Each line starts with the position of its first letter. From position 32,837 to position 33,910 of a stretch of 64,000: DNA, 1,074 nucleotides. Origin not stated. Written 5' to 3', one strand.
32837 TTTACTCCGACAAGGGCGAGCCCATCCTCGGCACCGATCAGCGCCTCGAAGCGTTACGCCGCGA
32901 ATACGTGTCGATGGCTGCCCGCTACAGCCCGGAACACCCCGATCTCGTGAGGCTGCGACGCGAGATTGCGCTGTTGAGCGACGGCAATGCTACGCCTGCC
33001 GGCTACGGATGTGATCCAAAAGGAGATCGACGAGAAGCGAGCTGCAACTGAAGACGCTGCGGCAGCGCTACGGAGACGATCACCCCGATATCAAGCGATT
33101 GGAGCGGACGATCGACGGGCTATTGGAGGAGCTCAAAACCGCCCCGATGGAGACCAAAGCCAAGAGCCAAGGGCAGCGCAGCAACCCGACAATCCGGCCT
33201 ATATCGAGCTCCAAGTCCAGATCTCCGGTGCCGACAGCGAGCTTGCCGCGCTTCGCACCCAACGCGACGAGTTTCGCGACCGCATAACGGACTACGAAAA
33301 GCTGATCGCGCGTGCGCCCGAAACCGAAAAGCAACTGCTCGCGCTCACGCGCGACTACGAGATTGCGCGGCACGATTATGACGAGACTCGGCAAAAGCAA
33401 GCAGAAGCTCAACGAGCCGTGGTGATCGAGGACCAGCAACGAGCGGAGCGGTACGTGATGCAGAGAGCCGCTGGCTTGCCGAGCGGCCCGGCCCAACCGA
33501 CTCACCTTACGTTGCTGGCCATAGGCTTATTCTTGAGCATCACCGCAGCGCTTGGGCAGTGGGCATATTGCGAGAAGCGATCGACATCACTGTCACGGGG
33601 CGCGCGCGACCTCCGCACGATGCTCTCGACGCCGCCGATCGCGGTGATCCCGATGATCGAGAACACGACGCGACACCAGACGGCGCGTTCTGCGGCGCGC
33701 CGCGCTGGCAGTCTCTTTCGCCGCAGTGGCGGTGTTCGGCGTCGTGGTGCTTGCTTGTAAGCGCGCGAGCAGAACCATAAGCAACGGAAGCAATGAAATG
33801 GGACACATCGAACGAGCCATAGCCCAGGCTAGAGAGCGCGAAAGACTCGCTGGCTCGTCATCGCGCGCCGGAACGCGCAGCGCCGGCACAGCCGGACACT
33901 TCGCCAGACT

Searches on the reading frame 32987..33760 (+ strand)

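Call 36: search_protein_families(library=pfam, proteins=[window:32987-33760:+], max_evalue=0.001)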
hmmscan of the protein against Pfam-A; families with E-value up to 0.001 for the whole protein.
window:32987-33760:+ (257 aa): 0 families

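Call 75: search_protein_families(library=ncbifam, proteins=[window:32987-33760:+], max_evalue=0.00001)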
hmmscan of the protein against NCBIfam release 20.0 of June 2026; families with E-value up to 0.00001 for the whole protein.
window:32987-33760:+ (257 aa): 1 family
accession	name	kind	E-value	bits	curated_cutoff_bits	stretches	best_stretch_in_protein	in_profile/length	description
TIGR03007.1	pepcterm_ChnLen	equivalog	1.7e-22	79.3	278.85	1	57-237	297-476/498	XrtA system polysaccharide chain length determinant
